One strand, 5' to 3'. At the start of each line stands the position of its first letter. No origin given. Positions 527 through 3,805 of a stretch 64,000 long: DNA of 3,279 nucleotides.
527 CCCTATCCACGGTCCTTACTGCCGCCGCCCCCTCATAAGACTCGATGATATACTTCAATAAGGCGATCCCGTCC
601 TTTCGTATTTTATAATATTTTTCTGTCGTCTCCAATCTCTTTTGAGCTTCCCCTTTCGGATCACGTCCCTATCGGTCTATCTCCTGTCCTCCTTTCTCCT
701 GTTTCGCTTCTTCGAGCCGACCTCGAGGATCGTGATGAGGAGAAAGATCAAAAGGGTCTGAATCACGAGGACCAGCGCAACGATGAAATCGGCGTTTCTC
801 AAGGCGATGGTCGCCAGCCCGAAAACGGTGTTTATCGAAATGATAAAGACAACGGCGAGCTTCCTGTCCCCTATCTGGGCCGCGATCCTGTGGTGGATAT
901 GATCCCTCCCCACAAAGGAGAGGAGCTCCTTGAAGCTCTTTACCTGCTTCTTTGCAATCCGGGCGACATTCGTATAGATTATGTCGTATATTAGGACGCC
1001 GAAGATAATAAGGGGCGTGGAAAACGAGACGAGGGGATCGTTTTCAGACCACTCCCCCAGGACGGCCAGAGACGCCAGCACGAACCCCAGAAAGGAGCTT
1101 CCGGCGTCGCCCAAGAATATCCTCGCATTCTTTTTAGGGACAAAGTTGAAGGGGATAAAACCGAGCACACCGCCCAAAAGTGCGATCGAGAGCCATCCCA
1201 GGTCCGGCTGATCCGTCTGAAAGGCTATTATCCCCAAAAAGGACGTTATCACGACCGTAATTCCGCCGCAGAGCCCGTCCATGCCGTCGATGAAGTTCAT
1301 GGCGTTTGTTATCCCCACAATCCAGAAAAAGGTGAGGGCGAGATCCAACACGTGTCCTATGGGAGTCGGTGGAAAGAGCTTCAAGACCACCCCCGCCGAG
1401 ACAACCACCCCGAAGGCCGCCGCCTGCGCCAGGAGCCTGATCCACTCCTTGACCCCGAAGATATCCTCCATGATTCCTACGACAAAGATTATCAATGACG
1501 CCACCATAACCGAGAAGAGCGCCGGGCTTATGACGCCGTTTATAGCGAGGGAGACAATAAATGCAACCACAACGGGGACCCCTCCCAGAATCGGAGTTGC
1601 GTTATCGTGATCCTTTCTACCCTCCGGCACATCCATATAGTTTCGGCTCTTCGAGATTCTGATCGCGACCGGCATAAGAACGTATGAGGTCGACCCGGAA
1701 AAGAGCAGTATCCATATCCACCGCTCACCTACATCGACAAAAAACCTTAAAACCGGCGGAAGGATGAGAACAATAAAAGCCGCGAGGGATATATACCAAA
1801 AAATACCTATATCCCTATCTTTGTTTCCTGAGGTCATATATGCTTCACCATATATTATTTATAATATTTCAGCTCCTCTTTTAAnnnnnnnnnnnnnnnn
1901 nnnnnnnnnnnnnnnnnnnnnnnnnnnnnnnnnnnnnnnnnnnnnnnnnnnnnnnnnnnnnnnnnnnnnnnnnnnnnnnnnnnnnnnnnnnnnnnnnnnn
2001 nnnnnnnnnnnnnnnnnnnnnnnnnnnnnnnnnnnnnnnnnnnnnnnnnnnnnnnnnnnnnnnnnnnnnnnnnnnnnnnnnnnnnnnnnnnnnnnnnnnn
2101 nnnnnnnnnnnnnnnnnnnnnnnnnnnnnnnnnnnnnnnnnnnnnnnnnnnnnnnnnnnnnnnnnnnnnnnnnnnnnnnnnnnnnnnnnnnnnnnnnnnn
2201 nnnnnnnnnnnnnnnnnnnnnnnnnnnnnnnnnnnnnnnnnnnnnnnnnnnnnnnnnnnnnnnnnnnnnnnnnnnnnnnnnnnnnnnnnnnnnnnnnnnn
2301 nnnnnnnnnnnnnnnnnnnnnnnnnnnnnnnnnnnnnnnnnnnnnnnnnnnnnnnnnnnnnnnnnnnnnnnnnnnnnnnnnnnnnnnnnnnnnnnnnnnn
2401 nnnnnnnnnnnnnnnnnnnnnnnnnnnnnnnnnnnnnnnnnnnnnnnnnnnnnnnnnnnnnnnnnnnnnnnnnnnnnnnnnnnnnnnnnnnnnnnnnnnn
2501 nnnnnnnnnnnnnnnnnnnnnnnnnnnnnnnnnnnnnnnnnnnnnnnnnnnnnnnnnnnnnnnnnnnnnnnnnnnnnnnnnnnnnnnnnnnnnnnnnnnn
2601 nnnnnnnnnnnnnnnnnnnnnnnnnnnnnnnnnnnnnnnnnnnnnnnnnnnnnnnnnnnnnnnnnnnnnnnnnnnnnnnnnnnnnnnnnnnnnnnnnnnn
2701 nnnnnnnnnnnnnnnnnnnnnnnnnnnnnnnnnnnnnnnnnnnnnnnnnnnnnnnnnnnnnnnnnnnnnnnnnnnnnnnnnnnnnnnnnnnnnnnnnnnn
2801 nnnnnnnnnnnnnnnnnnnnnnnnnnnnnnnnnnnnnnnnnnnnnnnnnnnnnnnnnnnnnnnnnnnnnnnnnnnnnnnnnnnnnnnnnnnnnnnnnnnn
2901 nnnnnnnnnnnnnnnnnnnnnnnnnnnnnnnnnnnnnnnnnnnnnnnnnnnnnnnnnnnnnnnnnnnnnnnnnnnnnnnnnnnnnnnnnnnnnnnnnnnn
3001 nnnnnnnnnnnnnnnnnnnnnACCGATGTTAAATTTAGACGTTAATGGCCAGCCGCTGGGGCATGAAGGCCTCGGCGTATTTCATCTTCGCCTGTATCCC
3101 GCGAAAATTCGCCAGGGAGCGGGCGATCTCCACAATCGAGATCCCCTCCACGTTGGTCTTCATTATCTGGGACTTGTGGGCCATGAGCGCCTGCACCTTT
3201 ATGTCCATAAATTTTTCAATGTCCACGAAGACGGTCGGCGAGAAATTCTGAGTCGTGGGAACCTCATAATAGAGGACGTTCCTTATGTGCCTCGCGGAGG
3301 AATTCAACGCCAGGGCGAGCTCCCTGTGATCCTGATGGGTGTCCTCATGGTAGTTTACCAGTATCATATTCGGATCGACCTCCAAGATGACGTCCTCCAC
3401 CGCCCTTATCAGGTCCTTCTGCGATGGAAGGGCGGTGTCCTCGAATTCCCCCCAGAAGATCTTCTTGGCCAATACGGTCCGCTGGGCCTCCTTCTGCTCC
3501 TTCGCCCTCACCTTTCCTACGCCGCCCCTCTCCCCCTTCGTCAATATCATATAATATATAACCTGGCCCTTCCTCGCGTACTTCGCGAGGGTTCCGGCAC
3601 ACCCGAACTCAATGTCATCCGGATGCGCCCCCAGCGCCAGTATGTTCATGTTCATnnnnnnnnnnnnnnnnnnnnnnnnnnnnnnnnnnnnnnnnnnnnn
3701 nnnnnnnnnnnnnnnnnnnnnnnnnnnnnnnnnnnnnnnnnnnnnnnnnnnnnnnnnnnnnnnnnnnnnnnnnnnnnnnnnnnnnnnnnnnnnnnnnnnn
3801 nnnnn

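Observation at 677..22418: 21-gene single-strand polysaccharide locus combining a Wzx/Wzy-independent-looking export set (Wza, Wzc-BY-kinase, Wzy-like) with an ExeA-like ATPase and an embedded HD-GYP phosphodiesterase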

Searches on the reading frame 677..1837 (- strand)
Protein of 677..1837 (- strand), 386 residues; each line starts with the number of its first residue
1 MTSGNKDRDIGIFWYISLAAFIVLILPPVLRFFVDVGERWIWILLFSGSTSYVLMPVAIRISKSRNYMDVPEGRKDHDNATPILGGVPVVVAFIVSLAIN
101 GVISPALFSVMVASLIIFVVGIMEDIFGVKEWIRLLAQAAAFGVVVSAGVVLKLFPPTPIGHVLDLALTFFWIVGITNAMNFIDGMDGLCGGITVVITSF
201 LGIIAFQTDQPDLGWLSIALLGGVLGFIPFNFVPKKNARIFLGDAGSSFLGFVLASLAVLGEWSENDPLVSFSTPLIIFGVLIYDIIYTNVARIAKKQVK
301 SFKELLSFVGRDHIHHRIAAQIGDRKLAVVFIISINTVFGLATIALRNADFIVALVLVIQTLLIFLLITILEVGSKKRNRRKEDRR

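Call 5: search_protein_families(library=pfam, proteins=[window:677-1837:-])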
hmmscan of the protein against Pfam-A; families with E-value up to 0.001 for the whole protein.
window:677-1837:- (386 aa): 1 family
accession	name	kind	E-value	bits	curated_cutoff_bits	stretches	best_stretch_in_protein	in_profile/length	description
PF00953.26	Glycos_transf_4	-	8.4e-37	127.1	27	1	108-261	2-159/160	Glycosyl transferase family 4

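Call 7: search_protein_families(library=ncbifam, proteins=[window:677-1837:-], max_evalue=0.00001)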
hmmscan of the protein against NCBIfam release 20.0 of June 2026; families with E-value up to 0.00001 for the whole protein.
window:677-1837:- (386 aa): 3 families
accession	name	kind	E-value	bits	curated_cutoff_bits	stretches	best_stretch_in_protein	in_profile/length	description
TIGR02380.1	ECA_wecA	exception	2.6e-32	112.4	326.05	1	50-369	10-330/346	UDP-N-acetylglucosamine--undecaprenyl-phosphate N-acetylglucosaminephosphotransferase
NF053644.1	MraY_archaea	equivalog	1.2e-14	54.4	450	1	131-277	150-290/340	pseudomurein biosynthesis MraY family phospho-N-acetylmuramoyl-pentapeptide-transferase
TIGR00445.1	mraY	equivalog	7.8e-13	48.6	192.05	1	69-262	24-246/321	phospho-N-acetylmuramoyl-pentapeptide-transferase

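Call 14: find_encoding_contigs(protein=window:677-1837:-, flank=10000, max_places=6)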
Protein window:677-1837:- (386 aa): 10 contigs read that carry it; 5 places shown.
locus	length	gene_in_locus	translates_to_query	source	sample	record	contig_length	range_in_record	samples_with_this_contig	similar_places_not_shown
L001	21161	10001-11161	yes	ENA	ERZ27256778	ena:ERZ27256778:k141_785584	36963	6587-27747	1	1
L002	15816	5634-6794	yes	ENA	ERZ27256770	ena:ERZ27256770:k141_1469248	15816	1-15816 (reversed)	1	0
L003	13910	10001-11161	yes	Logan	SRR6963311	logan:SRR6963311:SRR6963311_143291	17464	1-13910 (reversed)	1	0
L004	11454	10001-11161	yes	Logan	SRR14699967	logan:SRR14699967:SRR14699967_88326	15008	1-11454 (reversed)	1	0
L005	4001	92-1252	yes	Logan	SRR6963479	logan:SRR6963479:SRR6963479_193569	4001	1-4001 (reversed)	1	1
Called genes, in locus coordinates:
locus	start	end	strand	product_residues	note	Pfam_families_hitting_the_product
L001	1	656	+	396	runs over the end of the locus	PF13579:Glyco_trans_4_4, PF13439:Glyco_transf_4, PF00534:Glycos_transf_1, PF13692:Glyco_trans_1_4, PF13524:Glyco_trans_1_2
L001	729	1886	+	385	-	PF13439:Glyco_transf_4, PF13579:Glyco_trans_4_4, PF20706:GT4-conflict (weak), PF00534:Glycos_transf_1, PF13692:Glyco_trans_1_4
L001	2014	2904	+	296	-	PF00535:Glycos_transf_2, PF10111:Glyco_tranf_2_2 (faint), PF13641:Glyco_tranf_2_3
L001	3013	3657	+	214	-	PF08241:Methyltransf_11, PF13649:Methyltransf_25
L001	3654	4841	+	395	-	PF01041:DegT_DnrJ_EryC1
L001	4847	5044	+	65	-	-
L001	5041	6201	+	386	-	PF13353:Fer4_12 (weak), PF04055:Radical_SAM, PF13186:SPASM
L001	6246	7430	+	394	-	PF13439:Glyco_transf_4, PF13579:Glyco_trans_4_4, PF13477:Glyco_trans_4_2, PF20706:GT4-conflict, PF00534:Glycos_transf_1, PF13692:Glyco_trans_1_4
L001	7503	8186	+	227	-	PF08889:WbqC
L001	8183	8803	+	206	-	PF02585:PIG-L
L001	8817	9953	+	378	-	PF01041:DegT_DnrJ_EryC1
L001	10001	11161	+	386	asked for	PF00953:Glycos_transf_4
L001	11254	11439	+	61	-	PF16256:DUF4911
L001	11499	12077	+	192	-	PF01871:AMMECR1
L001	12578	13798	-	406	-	PF00155:Aminotran_1_2, PF01041:DegT_DnrJ_EryC1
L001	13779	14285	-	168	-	PF01467:CTP_transf_like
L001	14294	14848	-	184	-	PF03602:Cons_hypoth95, PF05175:MTS (weak), PF13847:Methyltransf_31 (weak)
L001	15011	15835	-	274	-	PF00977:His_biosynth, PF01207:Dus (faint), PF03060:NMO (faint)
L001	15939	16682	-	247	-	PF00977:His_biosynth, PF01207:Dus (faint)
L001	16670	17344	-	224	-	PF00117:GATase, PF01174:SNO (faint)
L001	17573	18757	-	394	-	PF01041:DegT_DnrJ_EryC1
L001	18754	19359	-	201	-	PF00132:Hexapep, PF25084:LbH_EIF2B, PF25087:GMPPB_C, PF14602:Hexapep_2, PF00132:Hexapep, PF14602:Hexapep_2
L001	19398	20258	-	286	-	PF01569:PAP2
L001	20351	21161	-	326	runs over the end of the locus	PF13103:TonB_2, PF03544:TonB_C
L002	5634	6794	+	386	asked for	PF00953:Glycos_transf_4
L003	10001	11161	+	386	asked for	PF00953:Glycos_transf_4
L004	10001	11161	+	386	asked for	PF00953:Glycos_transf_4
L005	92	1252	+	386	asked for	PF00953:Glycos_transf_4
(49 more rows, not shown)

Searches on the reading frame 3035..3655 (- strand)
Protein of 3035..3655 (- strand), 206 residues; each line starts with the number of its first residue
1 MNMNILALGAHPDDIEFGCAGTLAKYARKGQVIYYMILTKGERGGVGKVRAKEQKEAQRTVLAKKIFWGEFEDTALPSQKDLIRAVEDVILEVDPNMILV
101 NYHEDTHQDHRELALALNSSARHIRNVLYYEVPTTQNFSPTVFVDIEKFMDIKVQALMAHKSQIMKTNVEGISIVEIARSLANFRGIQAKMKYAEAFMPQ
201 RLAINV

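Call 5: search_protein_families(library=pfam, proteins=[window:3035-3655:-])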
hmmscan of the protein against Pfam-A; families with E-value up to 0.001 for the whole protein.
window:3035-3655:- (206 aa): 1 family
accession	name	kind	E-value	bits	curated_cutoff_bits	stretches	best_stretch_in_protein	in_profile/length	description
PF02585.22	PIG-L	-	5.7e-24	85.5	28.2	1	6-115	1-123/129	GlcNAc-PI de-N-acetylase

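Call 7: search_protein_families(library=ncbifam, proteins=[window:3035-3655:-], max_evalue=0.00001)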
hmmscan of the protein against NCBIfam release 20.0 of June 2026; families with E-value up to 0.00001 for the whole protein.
window:3035-3655:- (206 aa): 4 families
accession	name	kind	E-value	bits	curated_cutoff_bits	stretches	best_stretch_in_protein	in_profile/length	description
TIGR04001.1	thiol_BshB1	equivalog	1.2e-33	116.7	182.5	1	3-201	2-222/226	bacillithiol biosynthesis deacetylase BshB1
TIGR04000.1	thiol_BshB2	equivalog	6.7e-14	52.1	195.25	1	5-166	3-187/217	bacillithiol biosynthesis deacetylase BshB2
TIGR03446.1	mycothiol_Mca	equivalog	1.4e-08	34.7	277.15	1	4-56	2-54/283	mycothiol conjugate amidase Mca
TIGR03445.1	mycothiol_MshB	equivalog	1.9e-06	28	224.35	0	9-46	4-41/284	N-acetyl-1-D-myo-inositol-2-amino-2-deoxy-alpha-D-glucopyranoside deacetylase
